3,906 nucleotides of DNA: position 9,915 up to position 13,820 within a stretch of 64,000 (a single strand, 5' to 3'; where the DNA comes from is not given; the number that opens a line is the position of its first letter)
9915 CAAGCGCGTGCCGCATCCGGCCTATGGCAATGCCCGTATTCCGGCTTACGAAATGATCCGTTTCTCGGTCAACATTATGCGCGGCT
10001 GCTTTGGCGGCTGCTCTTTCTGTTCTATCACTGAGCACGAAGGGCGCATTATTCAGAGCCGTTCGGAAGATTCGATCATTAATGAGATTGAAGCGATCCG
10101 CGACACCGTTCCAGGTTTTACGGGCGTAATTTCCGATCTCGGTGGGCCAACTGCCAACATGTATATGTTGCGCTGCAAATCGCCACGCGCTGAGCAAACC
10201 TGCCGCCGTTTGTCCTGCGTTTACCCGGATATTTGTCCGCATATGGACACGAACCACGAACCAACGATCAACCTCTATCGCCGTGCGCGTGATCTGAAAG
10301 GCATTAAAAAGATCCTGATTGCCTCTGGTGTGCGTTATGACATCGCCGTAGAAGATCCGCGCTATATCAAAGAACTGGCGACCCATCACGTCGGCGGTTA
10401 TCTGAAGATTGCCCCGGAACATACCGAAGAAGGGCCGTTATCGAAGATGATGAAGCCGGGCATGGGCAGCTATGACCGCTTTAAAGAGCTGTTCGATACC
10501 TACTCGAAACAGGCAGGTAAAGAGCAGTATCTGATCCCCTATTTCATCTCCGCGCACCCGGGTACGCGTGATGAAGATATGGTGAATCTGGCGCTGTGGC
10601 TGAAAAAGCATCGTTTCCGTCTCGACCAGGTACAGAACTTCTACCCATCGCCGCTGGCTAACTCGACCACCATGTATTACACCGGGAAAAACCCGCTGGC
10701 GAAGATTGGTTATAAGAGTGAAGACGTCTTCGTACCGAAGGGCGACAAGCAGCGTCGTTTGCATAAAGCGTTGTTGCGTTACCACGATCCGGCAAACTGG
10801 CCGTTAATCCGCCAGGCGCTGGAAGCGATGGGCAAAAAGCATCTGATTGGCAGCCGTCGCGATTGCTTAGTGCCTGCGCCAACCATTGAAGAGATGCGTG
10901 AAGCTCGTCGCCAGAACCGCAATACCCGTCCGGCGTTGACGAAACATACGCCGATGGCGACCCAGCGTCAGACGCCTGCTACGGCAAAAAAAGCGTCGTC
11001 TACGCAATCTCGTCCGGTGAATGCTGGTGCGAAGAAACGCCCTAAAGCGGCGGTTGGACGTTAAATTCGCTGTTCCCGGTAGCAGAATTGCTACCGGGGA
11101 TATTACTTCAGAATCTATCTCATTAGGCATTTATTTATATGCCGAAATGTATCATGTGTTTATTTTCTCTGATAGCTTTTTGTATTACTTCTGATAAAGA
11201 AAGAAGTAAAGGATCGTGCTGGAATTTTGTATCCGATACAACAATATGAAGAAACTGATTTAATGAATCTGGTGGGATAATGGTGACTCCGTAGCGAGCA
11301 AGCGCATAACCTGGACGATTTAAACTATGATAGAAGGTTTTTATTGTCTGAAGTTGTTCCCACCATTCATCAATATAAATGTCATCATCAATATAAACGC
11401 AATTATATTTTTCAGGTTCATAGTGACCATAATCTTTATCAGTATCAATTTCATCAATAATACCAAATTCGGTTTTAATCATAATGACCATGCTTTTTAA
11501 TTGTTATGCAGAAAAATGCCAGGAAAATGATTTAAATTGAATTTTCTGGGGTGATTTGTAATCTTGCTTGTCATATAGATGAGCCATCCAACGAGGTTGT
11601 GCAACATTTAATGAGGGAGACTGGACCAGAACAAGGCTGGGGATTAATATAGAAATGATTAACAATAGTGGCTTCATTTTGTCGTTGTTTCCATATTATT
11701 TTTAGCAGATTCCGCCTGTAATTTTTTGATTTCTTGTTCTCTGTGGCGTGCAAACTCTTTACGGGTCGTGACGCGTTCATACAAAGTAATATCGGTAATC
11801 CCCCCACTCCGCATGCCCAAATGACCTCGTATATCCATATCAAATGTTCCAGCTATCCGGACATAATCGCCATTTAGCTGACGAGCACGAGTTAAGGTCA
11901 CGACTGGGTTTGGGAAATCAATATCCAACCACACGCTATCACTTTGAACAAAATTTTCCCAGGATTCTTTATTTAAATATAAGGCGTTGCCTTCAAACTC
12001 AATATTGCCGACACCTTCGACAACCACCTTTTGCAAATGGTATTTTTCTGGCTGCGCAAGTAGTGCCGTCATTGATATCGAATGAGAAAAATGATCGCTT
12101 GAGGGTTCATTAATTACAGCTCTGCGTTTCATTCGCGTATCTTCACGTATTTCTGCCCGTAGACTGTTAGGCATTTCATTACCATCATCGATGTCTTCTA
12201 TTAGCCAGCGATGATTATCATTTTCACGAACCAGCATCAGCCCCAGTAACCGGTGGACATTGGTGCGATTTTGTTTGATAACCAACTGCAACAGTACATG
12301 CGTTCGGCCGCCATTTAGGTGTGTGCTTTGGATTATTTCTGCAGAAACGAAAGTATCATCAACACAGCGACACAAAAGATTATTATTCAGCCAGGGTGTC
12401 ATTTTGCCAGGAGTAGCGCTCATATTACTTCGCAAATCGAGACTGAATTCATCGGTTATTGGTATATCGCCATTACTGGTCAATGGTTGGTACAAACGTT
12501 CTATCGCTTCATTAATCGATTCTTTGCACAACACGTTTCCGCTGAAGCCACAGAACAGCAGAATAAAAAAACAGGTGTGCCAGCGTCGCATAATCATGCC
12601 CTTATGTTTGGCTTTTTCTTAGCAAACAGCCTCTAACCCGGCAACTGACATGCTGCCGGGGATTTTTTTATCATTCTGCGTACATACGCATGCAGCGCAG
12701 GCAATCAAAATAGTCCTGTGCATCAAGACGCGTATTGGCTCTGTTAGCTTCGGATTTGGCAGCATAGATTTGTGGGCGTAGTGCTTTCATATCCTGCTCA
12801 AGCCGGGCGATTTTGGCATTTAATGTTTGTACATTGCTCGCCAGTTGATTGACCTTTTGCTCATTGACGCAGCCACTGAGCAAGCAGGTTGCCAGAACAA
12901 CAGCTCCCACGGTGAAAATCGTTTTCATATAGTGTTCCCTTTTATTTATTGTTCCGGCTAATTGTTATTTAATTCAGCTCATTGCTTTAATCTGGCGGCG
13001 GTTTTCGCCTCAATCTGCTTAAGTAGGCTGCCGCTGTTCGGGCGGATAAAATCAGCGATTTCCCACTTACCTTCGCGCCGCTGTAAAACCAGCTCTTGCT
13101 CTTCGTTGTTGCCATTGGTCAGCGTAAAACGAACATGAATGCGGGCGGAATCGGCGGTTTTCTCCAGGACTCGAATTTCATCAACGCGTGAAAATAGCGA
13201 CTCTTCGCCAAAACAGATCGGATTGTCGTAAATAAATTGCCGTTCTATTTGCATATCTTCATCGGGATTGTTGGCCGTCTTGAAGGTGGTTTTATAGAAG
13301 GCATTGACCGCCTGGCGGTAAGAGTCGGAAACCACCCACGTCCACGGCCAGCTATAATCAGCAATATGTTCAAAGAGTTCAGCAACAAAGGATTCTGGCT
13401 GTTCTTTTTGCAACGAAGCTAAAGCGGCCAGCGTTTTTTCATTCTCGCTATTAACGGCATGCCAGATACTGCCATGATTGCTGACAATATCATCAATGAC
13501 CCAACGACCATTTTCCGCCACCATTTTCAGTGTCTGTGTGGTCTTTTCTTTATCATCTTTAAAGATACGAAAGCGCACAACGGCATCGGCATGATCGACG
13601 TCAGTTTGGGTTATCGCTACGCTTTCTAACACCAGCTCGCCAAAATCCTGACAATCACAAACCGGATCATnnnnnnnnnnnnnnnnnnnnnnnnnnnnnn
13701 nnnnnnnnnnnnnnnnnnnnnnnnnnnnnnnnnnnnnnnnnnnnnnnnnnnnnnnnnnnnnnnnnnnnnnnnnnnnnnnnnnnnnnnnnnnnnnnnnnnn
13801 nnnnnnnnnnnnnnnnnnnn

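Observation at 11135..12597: Inserted two-gene islet between ygiQ and yqhH: a signal-peptide YqhG-like paralogue and a small acidic protein in AT-rich DNA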

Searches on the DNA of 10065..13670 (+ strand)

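Call 13: search_dna_similar(query=window:10065-13670:+, collection=ecoli_genomes, mode=near, max_rows=30, rows=spread)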
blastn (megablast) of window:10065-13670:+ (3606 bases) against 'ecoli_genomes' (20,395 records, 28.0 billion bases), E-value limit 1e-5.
Records with a match: 5423; places in all: 5433; records where one place covers at least 80% of the query: 126.
Genomes with a match: 5423 of 5426; with a place that covers at least 80% of the query: 126. Places per genome that has any: lowest 1, median 1, highest 2. On chromosomes: 5432 places; on plasmids: 1.
Best place of each record, by identity: 95-99% 5423.
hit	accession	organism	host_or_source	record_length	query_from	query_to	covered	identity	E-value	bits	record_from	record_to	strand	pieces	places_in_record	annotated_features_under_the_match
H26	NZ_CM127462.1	Escherichia coli strain G5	seawater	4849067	2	3606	100%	97.3%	0e+0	6119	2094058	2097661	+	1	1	ygiQ: YgiQ family radical SAM protein | hypothetical protein (x2) | yqhG: YbjP/YqhG family protein | yqhH: lipoprotein YqhH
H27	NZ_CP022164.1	Escherichia coli strain M160133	Homo sapiens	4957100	2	3606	57%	96.5%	0e+0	3414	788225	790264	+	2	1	ygiQ: YgiQ family radical SAM protein | yqhG: YbjP/YqhG family protein | yqhH: lipoprotein YqhH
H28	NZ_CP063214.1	Escherichia coli strain ERP001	Red panda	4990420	2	3606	57%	96.1%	0e+0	3380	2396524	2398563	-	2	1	ygiQ: YgiQ family radical SAM protein | yqhG: YbjP/YqhG family protein | yqhH: lipoprotein YqhH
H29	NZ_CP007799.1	Escherichia coli Nissle 1917 strain Nissle 1917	soldier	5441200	2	3606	57%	96.0%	0e+0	3369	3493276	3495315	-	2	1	ygiQ: YgiQ family radical SAM protein | yqhG: YbjP/YqhG family protein | yqhH: lipoprotein YqhH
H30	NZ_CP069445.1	Escherichia coli strain FDAARGOS_1251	Homo sapiens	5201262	2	3606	57%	96.0%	0e+0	3364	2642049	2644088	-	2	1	ygiQ: YgiQ family radical SAM protein | yqhG: YbjP/YqhG family protein | yqhH: lipoprotein YqhH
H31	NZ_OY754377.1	Escherichia coli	-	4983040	1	3606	57%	96.2%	0e+0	3377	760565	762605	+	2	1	ygiQ: YgiQ family radical SAM protein | yqhG: YbjP/YqhG family protein | yqhH: lipoprotein YqhH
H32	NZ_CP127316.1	Escherichia coli strain Ch1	Gallus gallus domesticus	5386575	1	3606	58%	95.9%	0e+0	3349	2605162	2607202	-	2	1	ygiQ: YgiQ family radical SAM protein | yqhG: YbjP/YqhG family protein | yqhH: lipoprotein YqhH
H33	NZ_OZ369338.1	Escherichia coli strain Esc26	not applicable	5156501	2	3606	57%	95.9%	0e+0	3347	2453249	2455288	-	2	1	ygiQ: YgiQ family radical SAM protein | yqhG: YbjP/YqhG family protein | yqhH: lipoprotein YqhH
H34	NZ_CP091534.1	Escherichia coli strain 537-20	host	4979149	1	3606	56%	97.6%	0e+0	3493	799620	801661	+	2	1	ygiQ: YgiQ family radical SAM protein | yqhG: YbjP/YqhG family protein | yqhH: lipoprotein YqhH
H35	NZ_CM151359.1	Escherichia coli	Homo sapiens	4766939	1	3606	56%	97.6%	0e+0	3493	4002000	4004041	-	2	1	ygiQ: YgiQ family radical SAM protein | yqhG: YqhG/Tai3 family protein | yqhH: lipoprotein YqhH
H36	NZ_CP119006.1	Escherichia coli strain CE0021a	Bos taurus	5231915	1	3606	56%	97.6%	0e+0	3488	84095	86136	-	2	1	ygiQ: YgiQ family radical SAM protein | yqhG: YbjP/YqhG family protein | yqhH: lipoprotein YqhH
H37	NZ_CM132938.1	Escherichia coli strain 998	Homo sapiens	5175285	2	3606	57%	95.9%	0e+0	3347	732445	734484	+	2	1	ygiQ: YgiQ family radical SAM protein | yqhG: YbjP/YqhG family protein | yqhH: lipoprotein YqhH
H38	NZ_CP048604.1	Escherichia coli strain PapRG-06-3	Papio papio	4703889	1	3606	56%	97.5%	0e+0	3482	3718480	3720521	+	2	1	ygiQ: YgiQ family radical SAM protein | yqhG: YbjP/YqhG family protein | yqhH: lipoprotein YqhH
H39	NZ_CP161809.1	Escherichia coli strain YF-1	manure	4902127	1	3606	56%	97.5%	0e+0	3482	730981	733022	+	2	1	ygiQ: YgiQ family radical SAM protein | yqhG: YbjP/YqhG family protein | yqhH: lipoprotein YqhH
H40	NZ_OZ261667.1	Escherichia coli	restricted access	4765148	1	3606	56%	97.5%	0e+0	3482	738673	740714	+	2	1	ygiQ: YgiQ family radical SAM protein | yqhG: YbjP/YqhG family protein | yqhH: lipoprotein YqhH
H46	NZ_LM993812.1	Escherichia coli strain K-12 substr. HMS174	-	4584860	2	3606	56%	97.5%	0e+0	3474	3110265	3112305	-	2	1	ygiQ: YgiQ family radical SAM protein | yqhG: YbjP/YqhG family protein | yqhH: lipoprotein YqhH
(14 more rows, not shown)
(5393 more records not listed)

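Call 41: get_annotated_region(hit=H46, flank=1500)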
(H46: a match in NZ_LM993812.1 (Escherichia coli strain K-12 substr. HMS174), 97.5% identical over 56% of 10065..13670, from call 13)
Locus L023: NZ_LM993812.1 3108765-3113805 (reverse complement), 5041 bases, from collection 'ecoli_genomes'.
description: Escherichia coli strain K-12 substr. HMS174 chromosome 1, complete sequence
organism: Escherichia coli strain K-12 substr. HMS174 (NCBI taxid 562)
replicon: chromosome; assembly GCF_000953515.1
host: -; source: -; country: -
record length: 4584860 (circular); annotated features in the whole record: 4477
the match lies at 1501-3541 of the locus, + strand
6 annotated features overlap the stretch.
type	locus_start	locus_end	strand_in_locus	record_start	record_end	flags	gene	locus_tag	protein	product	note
CDS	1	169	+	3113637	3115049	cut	ftsP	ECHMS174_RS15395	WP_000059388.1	cell division protein FtsP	-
CDS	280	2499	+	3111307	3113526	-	ygiQ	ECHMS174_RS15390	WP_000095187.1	YgiQ family radical SAM protein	-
CDS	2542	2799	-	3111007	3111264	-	yqhH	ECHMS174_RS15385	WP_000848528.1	lipoprotein YqhH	-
CDS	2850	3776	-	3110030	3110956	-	yqhG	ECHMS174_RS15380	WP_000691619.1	YbjP/YqhG family protein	-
CDS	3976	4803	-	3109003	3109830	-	dkgA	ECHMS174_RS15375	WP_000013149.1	2,5-didehydrogluconate reductase DkgA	-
CDS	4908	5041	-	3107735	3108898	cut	yqhD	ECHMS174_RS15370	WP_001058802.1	alcohol dehydrogenase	-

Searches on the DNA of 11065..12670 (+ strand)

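Call 3: search_dna_similar(query=window:11065-12670:+, collection=ecoli_genomes, mode=near, max_rows=25, rows=spread)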
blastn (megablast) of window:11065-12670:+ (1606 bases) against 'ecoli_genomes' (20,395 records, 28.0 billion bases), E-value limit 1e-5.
Records with a match: 128; places in all: 129; records where one place covers at least 80% of the query: 121.
Genomes with a match: 128 of 5426; with a place that covers at least 80% of the query: 121. Places per genome that has any: lowest 1, median 1, highest 2. On chromosomes: 129 places; on plasmids: 0.
Best place of each record, by identity: 95-99% 121; 90-95% 7.
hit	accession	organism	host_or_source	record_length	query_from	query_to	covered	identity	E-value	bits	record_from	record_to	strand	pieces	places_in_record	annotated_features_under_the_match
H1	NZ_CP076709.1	Escherichia coli O158:H23 strain CFIAFB20140388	missing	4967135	1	1606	100%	97.3%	0e+0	2723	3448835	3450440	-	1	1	hypothetical protein (x2)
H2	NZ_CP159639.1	Escherichia coli strain Z226-7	hospital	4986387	1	1606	100%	96.1%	0e+0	2617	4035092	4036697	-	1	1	hypothetical protein (x2)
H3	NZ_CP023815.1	Escherichia coli strain IMT16316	wild bird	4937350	1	1606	100%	96.0%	0e+0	2612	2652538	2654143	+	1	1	hypothetical protein (x2)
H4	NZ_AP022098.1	Escherichia coli strain WP4-S18-ESBL-09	-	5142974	1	1606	100%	96.0%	0e+0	2612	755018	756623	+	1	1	hypothetical protein (x2)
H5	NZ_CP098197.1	Escherichia coli strain Z0117EC0062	Canis lupus familiaris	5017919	1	1606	100%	96.0%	0e+0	2612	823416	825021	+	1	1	hypothetical protein (x2)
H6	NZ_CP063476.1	Escherichia coli strain EM10-18-28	not applicable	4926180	1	1606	100%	96.0%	0e+0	2612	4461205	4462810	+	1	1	hypothetical protein (x2)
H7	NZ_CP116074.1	Escherichia coli strain DETEC-S586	ICU staff rectal swab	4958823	1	1606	100%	96.0%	0e+0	2612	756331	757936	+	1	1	hypothetical protein (x2)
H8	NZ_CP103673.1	Escherichia coli strain 4069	Homo sapiens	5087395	1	1606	100%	96.0%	0e+0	2612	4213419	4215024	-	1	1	hypothetical protein (x2)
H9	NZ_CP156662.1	Escherichia coli strain PKF4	Milvus migrans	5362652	1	1606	100%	96.0%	0e+0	2612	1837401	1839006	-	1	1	hypothetical protein (x2)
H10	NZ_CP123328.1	Escherichia coli strain AREA_499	Homo sapiens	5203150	1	1606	100%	96.0%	0e+0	2612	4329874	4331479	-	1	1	hypothetical protein (x2)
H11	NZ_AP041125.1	Escherichia coli strain KN12-1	Homo sapiens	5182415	1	1606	100%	96.0%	0e+0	2612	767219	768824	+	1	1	hypothetical protein (x2)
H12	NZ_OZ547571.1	Escherichia coli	Homo sapiens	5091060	1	1606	100%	96.0%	0e+0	2612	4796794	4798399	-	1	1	hypothetical protein (x2)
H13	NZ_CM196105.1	Escherichia coli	urban waste bin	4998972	1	1606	100%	96.0%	0e+0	2612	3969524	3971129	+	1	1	hypothetical protein (x2)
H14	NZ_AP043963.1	Escherichia coli strain 21AH007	Canis lupus familiaris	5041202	1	1606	100%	96.0%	0e+0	2612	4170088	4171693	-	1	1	hypothetical protein (x2)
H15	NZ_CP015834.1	Escherichia coli strain MS6198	Homo sapiens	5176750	1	1606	100%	96.0%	0e+0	2606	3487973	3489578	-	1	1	hypothetical protein (x2)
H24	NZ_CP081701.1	Escherichia coli strain AH02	-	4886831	1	1606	63%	94.4%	0e+0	1555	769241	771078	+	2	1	hypothetical protein (x3)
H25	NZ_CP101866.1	Escherichia coli strain LP5-1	pigeon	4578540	1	1324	46%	93.3%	0e+0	1078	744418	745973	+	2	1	hypothetical protein (x3) | yqhH: lipoprotein YqhH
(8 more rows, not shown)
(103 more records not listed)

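Call 5: get_annotated_region(hit=H1, flank=6000)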
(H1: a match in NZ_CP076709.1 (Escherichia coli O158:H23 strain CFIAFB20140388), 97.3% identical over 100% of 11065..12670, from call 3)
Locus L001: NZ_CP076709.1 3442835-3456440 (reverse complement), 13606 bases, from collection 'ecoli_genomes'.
description: Escherichia coli O158:H23 strain CFIAFB20140388 chromosome, complete genome
organism: Escherichia coli O158:H23 strain CFIAFB20140388 (NCBI taxid 2848144)
replicon: chromosome; assembly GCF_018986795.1
host: -; source: missing; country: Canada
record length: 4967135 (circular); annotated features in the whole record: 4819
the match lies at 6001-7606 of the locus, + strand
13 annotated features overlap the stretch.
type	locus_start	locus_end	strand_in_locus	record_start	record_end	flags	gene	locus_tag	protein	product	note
CDS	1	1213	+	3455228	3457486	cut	parC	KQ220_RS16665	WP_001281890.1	DNA topoisomerase IV subunit A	-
CDS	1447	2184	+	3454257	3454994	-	plsC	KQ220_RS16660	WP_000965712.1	1-acylglycerol-3-phosphate O-acyltransferase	-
CDS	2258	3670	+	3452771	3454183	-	ftsP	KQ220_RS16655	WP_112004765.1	cell division protein FtsP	-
CDS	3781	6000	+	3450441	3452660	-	ygiQ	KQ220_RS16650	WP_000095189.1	YgiQ family radical SAM protein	-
CDS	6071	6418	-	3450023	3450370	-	-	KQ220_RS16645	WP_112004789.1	hypothetical protein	-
CDS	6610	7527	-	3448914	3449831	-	-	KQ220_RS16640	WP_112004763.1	hypothetical protein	-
CDS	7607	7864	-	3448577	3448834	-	yqhH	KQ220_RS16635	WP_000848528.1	lipoprotein YqhH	-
CDS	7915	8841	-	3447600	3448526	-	yqhG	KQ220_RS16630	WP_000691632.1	YbjP/YqhG family protein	-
CDS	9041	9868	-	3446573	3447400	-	dkgA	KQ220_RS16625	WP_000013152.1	2,5-didehydrogluconate reductase DkgA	-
CDS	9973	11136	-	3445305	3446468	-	yqhD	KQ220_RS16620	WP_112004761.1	alcohol dehydrogenase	-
CDS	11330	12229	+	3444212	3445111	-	yqhC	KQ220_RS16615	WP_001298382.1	DNA-binding transcriptional regulator YqhC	-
CDS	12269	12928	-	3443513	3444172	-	yghB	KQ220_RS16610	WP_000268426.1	DedA family general envelope maintenance protein YghB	-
CDS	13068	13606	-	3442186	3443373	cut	metC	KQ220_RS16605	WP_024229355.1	cystathionine beta-lyase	-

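Call 27: get_annotated_region(hit=H24, flank=2500)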
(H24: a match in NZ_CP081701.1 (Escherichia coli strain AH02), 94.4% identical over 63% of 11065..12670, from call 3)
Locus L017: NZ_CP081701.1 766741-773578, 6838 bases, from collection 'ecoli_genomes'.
description: Escherichia coli strain AH02 chromosome, complete genome
organism: Escherichia coli strain AH02 (NCBI taxid 562)
replicon: chromosome; assembly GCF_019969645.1
host: -; source: -; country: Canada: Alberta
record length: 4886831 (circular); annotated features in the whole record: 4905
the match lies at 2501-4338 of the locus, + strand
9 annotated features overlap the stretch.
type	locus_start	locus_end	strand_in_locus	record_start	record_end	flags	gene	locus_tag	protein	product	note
CDS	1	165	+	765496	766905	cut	-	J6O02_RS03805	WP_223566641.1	hypothetical protein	-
CDS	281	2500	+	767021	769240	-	ygiQ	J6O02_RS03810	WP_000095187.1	YgiQ family radical SAM protein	-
CDS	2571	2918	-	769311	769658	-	-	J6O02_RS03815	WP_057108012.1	hypothetical protein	-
CDS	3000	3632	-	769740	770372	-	-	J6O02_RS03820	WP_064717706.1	hypothetical protein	-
CDS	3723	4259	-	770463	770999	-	-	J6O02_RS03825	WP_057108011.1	hypothetical protein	-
CDS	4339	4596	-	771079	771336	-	yqhH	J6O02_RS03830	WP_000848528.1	lipoprotein YqhH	-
CDS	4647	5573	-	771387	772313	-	yqhG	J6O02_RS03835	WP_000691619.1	YbjP/YqhG family protein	-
CDS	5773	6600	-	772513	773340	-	dkgA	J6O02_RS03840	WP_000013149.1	2,5-didehydrogluconate reductase DkgA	-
CDS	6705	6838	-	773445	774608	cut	yqhD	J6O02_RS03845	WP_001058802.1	alcohol dehydrogenase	-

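Call 28: get_annotated_region(hit=H25, flank=2500)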
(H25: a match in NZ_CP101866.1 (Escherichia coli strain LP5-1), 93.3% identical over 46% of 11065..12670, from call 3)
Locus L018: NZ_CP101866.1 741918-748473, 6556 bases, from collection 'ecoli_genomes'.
description: Escherichia coli strain LP5-1 chromosome, complete genome
organism: Escherichia coli strain LP5-1 (NCBI taxid 562)
replicon: chromosome; assembly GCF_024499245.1
host: -; source: pigeon; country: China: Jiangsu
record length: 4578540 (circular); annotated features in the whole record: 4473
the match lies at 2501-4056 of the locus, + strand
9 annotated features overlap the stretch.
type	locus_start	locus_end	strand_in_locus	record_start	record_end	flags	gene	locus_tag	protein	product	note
CDS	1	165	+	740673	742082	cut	-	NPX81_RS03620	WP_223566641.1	hypothetical protein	-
CDS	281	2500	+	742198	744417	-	ygiQ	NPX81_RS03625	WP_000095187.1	YgiQ family radical SAM protein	-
CDS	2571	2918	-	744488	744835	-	-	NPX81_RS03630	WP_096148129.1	hypothetical protein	-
CDS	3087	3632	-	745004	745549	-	-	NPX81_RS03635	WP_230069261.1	hypothetical protein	-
CDS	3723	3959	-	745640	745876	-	-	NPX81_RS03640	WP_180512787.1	hypothetical protein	-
CDS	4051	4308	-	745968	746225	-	yqhH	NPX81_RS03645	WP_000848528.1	lipoprotein YqhH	-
CDS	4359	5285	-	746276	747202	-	yqhG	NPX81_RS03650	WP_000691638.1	YqhG/Tai3 family protein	-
CDS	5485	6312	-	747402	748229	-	dkgA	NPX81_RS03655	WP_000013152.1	2,5-didehydrogluconate reductase DkgA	-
CDS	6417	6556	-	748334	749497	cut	yqhD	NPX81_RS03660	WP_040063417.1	alcohol dehydrogenase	-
